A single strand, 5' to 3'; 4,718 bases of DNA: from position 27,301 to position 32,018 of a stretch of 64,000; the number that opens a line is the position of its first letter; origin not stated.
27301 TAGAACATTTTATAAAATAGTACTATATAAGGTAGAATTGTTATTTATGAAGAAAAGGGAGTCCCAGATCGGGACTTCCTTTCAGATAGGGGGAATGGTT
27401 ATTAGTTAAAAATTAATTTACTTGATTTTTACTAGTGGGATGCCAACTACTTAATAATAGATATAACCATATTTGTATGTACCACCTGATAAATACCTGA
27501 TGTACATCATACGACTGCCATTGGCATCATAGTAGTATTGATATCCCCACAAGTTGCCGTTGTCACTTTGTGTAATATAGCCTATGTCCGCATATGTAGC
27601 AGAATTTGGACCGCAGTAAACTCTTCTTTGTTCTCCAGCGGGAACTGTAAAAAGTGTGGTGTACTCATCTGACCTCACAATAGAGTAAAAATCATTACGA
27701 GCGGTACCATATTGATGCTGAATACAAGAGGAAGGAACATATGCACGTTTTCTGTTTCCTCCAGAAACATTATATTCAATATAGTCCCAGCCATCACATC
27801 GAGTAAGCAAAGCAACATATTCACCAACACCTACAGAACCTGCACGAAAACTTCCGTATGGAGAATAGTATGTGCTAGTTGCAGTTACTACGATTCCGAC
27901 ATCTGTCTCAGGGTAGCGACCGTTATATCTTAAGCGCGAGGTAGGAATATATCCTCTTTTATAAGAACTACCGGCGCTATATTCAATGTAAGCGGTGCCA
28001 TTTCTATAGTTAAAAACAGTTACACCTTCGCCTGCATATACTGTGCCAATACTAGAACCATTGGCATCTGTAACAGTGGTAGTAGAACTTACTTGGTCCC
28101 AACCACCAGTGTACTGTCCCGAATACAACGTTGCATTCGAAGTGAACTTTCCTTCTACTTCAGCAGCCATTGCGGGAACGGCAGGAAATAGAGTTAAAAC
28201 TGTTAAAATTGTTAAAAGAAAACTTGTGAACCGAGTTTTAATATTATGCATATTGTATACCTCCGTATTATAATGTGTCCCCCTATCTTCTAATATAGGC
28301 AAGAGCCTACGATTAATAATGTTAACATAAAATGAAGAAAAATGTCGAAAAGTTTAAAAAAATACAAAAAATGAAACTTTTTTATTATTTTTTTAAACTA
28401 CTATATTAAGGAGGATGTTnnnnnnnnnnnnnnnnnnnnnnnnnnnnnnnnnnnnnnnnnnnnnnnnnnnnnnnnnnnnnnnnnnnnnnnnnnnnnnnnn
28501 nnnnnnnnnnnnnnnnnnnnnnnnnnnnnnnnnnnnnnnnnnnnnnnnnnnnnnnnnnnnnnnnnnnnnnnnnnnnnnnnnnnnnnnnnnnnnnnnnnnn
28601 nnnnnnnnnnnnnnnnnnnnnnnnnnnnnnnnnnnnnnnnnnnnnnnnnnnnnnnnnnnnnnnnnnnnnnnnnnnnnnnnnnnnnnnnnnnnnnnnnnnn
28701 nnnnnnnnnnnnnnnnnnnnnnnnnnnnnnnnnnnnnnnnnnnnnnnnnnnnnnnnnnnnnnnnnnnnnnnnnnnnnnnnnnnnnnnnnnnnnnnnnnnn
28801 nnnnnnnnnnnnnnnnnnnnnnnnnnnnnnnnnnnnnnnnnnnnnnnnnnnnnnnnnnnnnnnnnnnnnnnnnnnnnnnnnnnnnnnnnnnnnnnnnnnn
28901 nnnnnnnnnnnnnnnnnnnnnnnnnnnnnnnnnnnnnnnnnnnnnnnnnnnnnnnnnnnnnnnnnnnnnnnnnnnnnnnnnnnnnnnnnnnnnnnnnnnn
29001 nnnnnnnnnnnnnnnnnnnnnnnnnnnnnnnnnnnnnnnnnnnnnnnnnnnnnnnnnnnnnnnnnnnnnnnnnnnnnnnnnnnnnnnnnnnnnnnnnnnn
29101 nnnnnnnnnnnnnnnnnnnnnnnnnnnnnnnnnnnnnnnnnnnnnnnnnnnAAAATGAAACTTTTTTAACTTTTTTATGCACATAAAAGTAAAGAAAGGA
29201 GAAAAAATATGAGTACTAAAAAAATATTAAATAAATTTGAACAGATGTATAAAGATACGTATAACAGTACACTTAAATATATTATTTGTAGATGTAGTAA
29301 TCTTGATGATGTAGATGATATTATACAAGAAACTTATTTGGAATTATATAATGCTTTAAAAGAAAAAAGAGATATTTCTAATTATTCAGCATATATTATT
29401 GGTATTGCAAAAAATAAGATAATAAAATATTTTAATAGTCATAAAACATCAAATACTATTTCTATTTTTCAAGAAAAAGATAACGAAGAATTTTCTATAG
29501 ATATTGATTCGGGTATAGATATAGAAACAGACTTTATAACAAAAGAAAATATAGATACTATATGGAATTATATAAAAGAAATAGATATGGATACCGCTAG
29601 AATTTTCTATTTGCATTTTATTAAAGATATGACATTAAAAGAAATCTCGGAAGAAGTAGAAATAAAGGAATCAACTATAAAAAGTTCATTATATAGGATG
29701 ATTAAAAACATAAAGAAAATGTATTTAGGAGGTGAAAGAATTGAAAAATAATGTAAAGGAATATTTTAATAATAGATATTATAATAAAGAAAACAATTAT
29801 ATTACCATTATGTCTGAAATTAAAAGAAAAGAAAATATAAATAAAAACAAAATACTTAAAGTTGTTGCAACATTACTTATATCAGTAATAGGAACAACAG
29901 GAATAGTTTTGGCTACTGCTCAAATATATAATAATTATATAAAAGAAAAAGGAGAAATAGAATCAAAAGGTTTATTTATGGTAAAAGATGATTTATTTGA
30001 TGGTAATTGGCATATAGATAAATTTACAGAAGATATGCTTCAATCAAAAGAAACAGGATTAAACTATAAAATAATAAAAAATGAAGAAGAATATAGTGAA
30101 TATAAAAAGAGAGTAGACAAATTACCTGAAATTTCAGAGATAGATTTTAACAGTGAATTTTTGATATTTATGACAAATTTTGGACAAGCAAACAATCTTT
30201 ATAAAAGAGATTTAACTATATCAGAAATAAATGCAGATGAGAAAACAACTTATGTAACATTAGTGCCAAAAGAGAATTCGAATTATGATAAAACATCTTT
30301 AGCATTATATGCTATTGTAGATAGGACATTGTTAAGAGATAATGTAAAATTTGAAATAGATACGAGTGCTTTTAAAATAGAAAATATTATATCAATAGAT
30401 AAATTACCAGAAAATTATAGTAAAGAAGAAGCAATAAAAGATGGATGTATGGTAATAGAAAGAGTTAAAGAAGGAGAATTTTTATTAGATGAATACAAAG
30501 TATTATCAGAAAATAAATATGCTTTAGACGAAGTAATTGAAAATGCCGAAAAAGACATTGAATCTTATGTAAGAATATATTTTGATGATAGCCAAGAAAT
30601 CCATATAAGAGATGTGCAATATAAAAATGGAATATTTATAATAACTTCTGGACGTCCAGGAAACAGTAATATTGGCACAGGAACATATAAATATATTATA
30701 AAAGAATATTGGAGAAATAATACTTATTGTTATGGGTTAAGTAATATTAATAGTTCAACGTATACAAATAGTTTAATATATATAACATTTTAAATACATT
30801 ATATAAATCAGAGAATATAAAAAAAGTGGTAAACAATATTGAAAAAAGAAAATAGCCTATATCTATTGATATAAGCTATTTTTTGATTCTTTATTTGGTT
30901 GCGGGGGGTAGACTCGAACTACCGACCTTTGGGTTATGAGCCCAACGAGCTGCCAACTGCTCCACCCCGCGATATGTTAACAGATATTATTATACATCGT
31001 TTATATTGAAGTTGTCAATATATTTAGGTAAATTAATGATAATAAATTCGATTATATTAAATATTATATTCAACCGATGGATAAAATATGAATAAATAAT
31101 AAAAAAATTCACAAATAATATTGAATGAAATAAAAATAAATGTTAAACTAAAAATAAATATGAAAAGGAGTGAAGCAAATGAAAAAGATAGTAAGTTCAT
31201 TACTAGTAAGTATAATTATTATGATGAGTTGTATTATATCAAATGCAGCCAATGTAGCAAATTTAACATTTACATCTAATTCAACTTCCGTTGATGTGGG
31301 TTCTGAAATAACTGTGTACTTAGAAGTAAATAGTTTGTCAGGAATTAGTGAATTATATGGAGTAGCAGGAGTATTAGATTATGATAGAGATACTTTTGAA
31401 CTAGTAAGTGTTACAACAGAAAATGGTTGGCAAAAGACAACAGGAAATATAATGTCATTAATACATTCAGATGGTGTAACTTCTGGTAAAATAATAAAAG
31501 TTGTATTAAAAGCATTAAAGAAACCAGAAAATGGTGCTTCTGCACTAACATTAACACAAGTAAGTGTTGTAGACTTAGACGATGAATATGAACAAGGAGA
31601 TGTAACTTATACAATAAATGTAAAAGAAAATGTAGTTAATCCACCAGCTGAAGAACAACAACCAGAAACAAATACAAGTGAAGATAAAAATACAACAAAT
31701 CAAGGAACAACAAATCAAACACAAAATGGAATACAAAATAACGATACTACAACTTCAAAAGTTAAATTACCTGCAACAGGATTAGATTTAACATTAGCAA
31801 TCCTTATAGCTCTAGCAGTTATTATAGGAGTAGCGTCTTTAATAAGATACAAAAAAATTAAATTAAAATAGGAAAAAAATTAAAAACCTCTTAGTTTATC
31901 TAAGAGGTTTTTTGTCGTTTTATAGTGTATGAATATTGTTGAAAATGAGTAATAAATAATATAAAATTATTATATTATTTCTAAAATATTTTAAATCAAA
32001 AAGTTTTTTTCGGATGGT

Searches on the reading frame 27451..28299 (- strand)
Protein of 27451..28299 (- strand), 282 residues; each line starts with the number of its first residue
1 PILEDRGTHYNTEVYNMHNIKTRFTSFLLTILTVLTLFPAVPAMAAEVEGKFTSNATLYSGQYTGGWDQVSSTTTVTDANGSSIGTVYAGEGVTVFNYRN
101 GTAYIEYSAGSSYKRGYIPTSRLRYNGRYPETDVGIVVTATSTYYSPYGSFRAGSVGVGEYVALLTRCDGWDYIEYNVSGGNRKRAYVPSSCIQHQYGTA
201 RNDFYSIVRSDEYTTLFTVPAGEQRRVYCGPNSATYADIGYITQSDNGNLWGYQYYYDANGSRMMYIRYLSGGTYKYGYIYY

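Call 3: search_protein_families(library=pfam, proteins=[window:27451-28299:-], max_evalue=1)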
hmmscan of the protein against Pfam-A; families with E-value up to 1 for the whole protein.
window:27451-28299:- (282 aa): 1 family
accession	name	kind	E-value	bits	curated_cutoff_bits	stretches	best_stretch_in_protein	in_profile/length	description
PF08239.17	SH3_3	-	0.06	14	27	0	79-104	11-35/54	Bacterial SH3 domain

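Call 56: search_protein_families(library=padloc, proteins=[window:27451-28299:-], max_evalue=0.01)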
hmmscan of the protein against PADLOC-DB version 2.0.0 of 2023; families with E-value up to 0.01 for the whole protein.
window:27451-28299:- (282 aa): 0 families

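Call 57: search_protein_families(library=phrogs, proteins=[window:27451-28299:-], max_evalue=0.01)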
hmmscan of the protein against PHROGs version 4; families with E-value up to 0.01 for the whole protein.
window:27451-28299:- (282 aa): 0 families

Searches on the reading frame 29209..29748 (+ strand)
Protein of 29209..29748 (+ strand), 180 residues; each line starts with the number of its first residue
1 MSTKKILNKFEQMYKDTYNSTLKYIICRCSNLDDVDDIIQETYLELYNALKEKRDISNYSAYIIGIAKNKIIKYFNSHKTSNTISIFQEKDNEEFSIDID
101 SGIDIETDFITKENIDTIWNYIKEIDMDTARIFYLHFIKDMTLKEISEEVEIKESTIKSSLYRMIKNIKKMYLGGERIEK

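Call 3: search_protein_families(library=pfam, proteins=[window:29209-29748:+], max_evalue=1)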
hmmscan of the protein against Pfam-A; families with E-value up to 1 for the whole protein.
window:29209-29748:+ (180 aa): 10 families
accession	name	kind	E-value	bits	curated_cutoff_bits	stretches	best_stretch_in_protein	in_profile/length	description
PF04542.20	Sigma70_r2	-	2.3e-08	34.2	24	1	24-79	16-69/71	Sigma-70 region 2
PF08281.18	Sigma70_r4_2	-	6.1e-08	32.6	25.7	1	128-163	14-49/54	Sigma-70, region 4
PF04545.22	Sigma70_r4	-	2.2e-05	24.3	24.1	1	130-169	10-49/50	Sigma-70, region 4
PF14493.12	HTH_40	-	0.00037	21.1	27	1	131-170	3-42/89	Helix-turn-helix domain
PF04297.20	UPF0122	-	0.0063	17.2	22.7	1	131-168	24-61/101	Putative helix-turn-helix protein, YlxM / p13 like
PF00196.25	GerE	-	0.011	15.8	23.5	1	139-168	16-45/57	Bacterial regulatory proteins, luxR family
PF06530.18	Phage_antitermQ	-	0.014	15.8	26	1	115-162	53-100/118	Phage antitermination protein Q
PF04967.18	HTH_10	-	0.023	15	23.1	1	139-168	22-51/53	HTH DNA binding domain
PF08221.17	HTH_9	-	0.19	12.3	23.4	1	142-166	29-53/62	RNA polymerase III subunit RPC82 helix-turn-helix domain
PF08279.18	HTH_11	-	0.34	11.3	25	0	117-132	31-46/55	HTH domain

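Call 4: search_protein_families(library=ncbifam, proteins=[window:29209-29748:+], max_evalue=1)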
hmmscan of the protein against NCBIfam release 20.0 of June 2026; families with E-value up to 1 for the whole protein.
window:29209-29748:+ (180 aa): 83 families (the best 25 are shown)
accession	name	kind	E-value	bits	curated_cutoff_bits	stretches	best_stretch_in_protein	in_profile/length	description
TIGR02937.1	sigma70-ECF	superfamily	8.7e-23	80.7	42.9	1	10-171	3-164/165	sigma-70 family RNA polymerase sigma factor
TIGR02985.1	Sig70_bacteroi1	subfamily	1.7e-18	67.4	126.4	1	8-170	1-160/162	RNA polymerase sigma-70 factor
NF058625.1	sigma_PG0214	equivalog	1.8e-16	60.3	130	1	8-173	4-162/170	GFO_1088 family ECF-type sigma factor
NF009166.1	PRK12513.1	equivalog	1.3e-15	57.6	206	1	9-169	23-183/193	RNA polymerase sigma factor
NF007215.0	PRK09637.1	equivalog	1.1e-14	54.8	212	1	11-172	4-154/181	RNA polymerase sigma factor SigZ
NF007220.0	PRK09639.1-5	equivalog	6.2e-14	52.2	260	1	8-171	3-163/181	RNA polymerase sigma factor SigX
TIGR02989.1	Sig-70_gvs1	subfamily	1.2e-13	51.3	124.55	1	10-167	3-153/158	RNA polymerase sigma-70 factor, Rhodopirellula/Verrucomicrobium family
NF008888.0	PRK11922.1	equivalog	2.2e-13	50.4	204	1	30-168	52-192/231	RNA polymerase sigma factor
TIGR02950.1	SigM_subfam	subfamily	3e-13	49.9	147.95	1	10-172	2-158/159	RNA polymerase sigma factor, SigM family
NF009195.0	PRK12543.1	subfamily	3.2e-13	49.6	197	1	9-171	21-177/192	RNA polymerase sigma factor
TIGR02959.1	SigZ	equivalog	3.4e-13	49.8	168.65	1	17-173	3-149/170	RNA polymerase sigma factor SigZ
NF009171.0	PRK12518.1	equivalog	3.4e-12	46.6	208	1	9-171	28-183/191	RNA polymerase sigma factor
NF007216.0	PRK09638.1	equivalog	7.6e-12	45.3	194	1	10-170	20-172/180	RNA polymerase sigma factor SigY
TIGR02952.1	Sig70_famx2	equivalog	2.5e-11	43.8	206.45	1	10-171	13-169/170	ECF subfamily RNA polymerase sigma factor, BldN family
TIGR02943.1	Sig70_famx1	hypoth_equivalog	2.9e-11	43.5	162.2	2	15-95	9-90/188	RNA polymerase sigma-70 factor, TIGR02943 family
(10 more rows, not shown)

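Call 56: search_protein_families(library=padloc, proteins=[window:29209-29748:+], max_evalue=0.01)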
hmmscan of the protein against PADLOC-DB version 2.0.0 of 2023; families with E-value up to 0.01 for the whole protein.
window:29209-29748:+ (180 aa): 0 families

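Call 57: search_protein_families(library=phrogs, proteins=[window:29209-29748:+], max_evalue=0.01)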
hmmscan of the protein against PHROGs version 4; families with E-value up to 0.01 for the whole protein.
window:29209-29748:+ (180 aa): 6 families
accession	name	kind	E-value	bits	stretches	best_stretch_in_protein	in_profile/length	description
phrog_1740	-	transcription regulation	1.4e-19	71.1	1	8-172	56-216/567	RNA polymerase sigma factor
phrog_4151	-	DNA, RNA and nucleotide metabolism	0.0022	18.9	1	131-160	11-40/154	DNA binding protein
phrog_803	-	moron, auxiliary metabolic gene and host takeover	0.0029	18.9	0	137-166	19-48/117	host nuclease inhibitor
phrog_36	-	transcription regulation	0.0032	18.1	1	6-176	40-191/220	transcriptional regulator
phrog_1190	-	transcription regulation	0.0049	17.7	0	131-171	118-158/167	RNA polymerase sigma factor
phrog_9731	-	unknown function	0.0088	17.1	0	97-128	101-132/169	-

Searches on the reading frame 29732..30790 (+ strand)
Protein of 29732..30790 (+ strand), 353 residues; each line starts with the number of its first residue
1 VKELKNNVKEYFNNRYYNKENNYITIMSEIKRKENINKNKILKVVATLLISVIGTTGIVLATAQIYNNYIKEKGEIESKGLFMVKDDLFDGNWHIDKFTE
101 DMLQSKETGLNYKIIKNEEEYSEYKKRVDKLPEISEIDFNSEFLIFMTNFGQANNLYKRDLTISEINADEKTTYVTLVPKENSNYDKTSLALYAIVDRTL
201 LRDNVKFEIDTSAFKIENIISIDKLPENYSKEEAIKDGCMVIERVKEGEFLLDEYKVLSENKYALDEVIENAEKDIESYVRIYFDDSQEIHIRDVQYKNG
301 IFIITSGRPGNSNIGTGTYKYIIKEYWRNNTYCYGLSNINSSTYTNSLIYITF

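Call 3: search_protein_families(library=pfam, proteins=[window:29732-30790:+], max_evalue=1)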
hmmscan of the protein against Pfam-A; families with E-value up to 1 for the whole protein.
window:29732-30790:+ (353 aa): 0 families

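Call 4: search_protein_families(library=ncbifam, proteins=[window:29732-30790:+], max_evalue=1)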
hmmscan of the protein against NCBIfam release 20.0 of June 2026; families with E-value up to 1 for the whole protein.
window:29732-30790:+ (353 aa): 0 families

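Call 56: search_protein_families(library=padloc, proteins=[window:29732-30790:+], max_evalue=0.01)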
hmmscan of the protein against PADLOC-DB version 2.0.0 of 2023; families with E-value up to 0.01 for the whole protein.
window:29732-30790:+ (353 aa): 0 families

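Call 57: search_protein_families(library=phrogs, proteins=[window:29732-30790:+], max_evalue=0.01)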
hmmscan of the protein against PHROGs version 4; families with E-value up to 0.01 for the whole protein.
window:29732-30790:+ (353 aa): 0 families

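Call 60: find_homologous_proteins(query=window:29741-30790:+)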
Query window:29741-30790:+ (350 aa): 21 proteins with E <= 0.001 among 4086 candidates.
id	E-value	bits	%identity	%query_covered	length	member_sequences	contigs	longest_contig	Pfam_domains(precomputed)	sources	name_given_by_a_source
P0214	1.6e-219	746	99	100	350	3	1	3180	-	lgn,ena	-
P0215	6.8e-196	668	87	100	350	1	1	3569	-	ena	-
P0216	2.8e-195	666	87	100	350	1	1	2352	-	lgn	-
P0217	6.9e-96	340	51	100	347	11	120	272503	-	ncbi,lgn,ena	-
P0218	3.7e-91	324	52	95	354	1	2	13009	-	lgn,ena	-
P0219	9.5e-80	287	46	96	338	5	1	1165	-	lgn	-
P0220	7.2e-79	284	49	95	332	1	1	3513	-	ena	-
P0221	9.2e-78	280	44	99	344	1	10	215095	-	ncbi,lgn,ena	-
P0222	6.9e-77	277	50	87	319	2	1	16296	-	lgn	-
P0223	1.3e-75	273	47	99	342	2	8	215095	-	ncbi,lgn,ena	-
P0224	2.2e-74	269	47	87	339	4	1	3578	-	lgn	-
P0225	3.2e-70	255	48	81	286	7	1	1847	-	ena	-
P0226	2.2e-65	239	41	100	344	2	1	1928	-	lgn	-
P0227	2.6e-65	239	41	100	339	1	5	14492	-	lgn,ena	-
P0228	5.4e-64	235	46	86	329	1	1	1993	-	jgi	-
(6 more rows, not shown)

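Call 61: find_encoding_contigs(protein=P0215, flank=5000, max_places=3)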
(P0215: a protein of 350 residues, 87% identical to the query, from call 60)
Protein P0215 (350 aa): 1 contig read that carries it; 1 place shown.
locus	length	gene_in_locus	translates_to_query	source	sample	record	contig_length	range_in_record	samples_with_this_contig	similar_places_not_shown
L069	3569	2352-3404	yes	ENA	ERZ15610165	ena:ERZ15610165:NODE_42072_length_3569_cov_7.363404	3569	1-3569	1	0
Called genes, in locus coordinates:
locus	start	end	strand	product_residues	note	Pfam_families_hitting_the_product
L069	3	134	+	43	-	?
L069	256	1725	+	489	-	PF00128:Alpha-amylase, PF02324:Glyco_hydro_70 (faint), PF09154:Alpha-amy_C_pro (weak)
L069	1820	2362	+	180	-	PF04542:Sigma70_r2, PF08281:Sigma70_r4_2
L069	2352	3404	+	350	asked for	-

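Call 62: find_encoding_contigs(protein=P0216, flank=5000, max_places=3)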
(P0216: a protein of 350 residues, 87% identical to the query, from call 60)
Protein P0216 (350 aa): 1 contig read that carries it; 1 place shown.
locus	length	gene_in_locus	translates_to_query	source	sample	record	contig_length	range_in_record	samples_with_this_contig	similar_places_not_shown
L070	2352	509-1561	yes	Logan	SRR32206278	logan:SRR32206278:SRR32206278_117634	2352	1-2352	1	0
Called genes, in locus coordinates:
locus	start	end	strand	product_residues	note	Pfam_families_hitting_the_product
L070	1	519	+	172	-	?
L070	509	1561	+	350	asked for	-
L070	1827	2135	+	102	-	PF22600:MTPAP-like_central (weak), PF01909:NTP_transf_2, PF18765:Polbeta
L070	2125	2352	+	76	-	?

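Call 73: predict_structure(alignment_id=A4)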
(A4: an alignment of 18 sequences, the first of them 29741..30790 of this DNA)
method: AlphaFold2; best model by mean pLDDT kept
length: 350 residues; sequences in the alignment: 18
mean_pLDDT: 73.5   pTM: 0.65
mean pLDDT of the five models: 73.5, 73.5, 73.0, 71.6, 70.0
residues with pLDDT >= 90: 115; 70-90: 124; 50-70: 28; < 50: 83
segments of 3 or more residues with pLDDT < 50: 1-14, 30-32, 34-92
pLDDT, mean of each block of 10 residues (from residue 1): 38 46 50 44 39 35 37 28 32 67 86 91 81 90 76 81 93 85 73 91 89 89 93 92 66 84 95 95 83 93 92 90 89 82 83
secondary structure, 60 per line:
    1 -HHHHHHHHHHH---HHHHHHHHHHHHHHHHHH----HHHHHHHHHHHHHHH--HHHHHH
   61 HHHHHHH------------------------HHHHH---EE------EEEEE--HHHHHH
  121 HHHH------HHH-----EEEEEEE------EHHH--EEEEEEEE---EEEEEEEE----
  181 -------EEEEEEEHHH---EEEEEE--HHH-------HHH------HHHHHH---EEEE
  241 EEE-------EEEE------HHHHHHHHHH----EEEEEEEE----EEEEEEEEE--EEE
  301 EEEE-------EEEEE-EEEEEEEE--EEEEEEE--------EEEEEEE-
elements in order: H2-12 H16-33 H38-52 H55-67 H92-96 E108-112 H115-124 E139-145 E158-165 E169-176 E188-194 E201-206 H228-233 E237-243 E251-254 H261-270 E275-282 E287-295 E298-304 E312-316 E318-325 E328-334 E343-349

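Call 76: fold_search(model_id=the predicted structure, library=pdb)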
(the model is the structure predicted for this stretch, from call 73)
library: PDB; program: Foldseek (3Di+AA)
matches with E <= 10: 495; with E <= 0.001: 0
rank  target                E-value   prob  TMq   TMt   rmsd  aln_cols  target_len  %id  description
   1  2e2x_A                1.6e-01  0.21  0.14  0.18  15.0       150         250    7  Sec14 Homology Module of Neurofibromin in complex with phosphatitylethanolamine (released 2007-10-02)
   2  6f37_B                2.0e-01  0.35  0.13  0.32  10.2        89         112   12  Fusion protein of RSL and trimeric coiled coil (released 2018-12-12)
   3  3p7z_A                2.0e-01  0.35  0.13  0.16   6.7        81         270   11  Crystal structure of the Neurofibromin Sec14-PH module containing the patient derived mutation I1584V (released 2010-12-08)
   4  3pg7_A                2.1e-01  0.35  0.13  0.17   6.4        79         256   11  Crystal structure of the H. sapiens NF1 SEC-PH domain (del1750 mutant) (released 2010-12-08)
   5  8y9b_B                2.3e-01  0.13  0.10  0.03  15.5       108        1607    8  TcdB1 in complex with mini-binder (released 2024-08-28)
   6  9cr1_C                3.6e-01  0.06  0.10  0.13  19.1       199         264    8  Crystal structure of histidine racemase (HisR) of Fusobacterium nucleatum (C67S) (released 2025-03-05)
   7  3peg                  3.8e-01  0.33  0.13  0.17   6.4        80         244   11  Crystal structure of Neurofibromins Sec14-PH module containing a patient derived duplication (TD) (released 2010-12-08)
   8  7r03_B                3.8e-01  0.25  0.13  0.03   6.8        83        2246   12  Neurofibromin occluded conformation (released 2022-03-30)
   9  7mp5_A                4.0e-01  0.30  0.13  0.03   6.0        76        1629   10  Autoinhibited neurofibrobmin (released 2021-12-15)
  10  5lgg                  4.0e-01  0.23  0.13  0.12  13.2       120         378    8  The N-terminal WD40 domain of Apc1 (Anaphase promoting complex subunit 1) (released 2016-10-05)
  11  7e7u_A                4.5e-01  0.21  0.12  0.16   8.3        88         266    9  Crystal structure of RSL mutant in complex with sugar Ligand (released 2021-04-14)
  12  8jb5                  4.7e-01  0.11  0.09  0.02  15.8       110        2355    9  The cryo-EM structure of Paeniclostridium sordellii lethal toxin (TcsL) (released 2023-12-13)
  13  8x2h                  5.3e-01  0.04  0.10  0.02  20.4       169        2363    9  Cryo-EM structure of the TcsL at pH 5.0 in its closed conformation (released 2023-12-13)
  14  2d4q_A                6.3e-01  0.20  0.13  0.16   6.1        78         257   12  Crystal structure of the Sec-PH domain of the human neurofibromatosis type 1 protein (released 2006-03-07)
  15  4zcb_A                6.3e-01  0.04  0.09  0.19  16.6       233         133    6  Human CRBPII mutant - Y60W dimer (released 2016-04-20)
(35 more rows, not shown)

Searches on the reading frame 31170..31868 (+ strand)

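Call 3: search_protein_families(library=pfam, proteins=[window:31170-31868:+], max_evalue=1)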
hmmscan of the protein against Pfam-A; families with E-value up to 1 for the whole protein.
window:31170-31868:+ (233 aa): 5 families
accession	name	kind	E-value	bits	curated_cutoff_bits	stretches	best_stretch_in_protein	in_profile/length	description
PF00963.24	Cohesin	-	1.1e-05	26.1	24.1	1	36-146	5-131/139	Cohesin domain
PF10176.14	NEDD4_Bsd2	-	0.083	13.6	24.7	1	145-231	49-121/130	NEDD4/Bsd2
PF00746.26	Gram_pos_anchor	-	0.1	13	20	1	193-229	2-37/43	LPXTG cell wall anchor motif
PF17307.7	Smim3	-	0.28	11.3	25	0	194-225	7-38/60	Small integral membrane protein 3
PF20563.3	DUF6773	-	0.76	10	27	0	193-230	76-113/163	Family of unknown function (DUF6773)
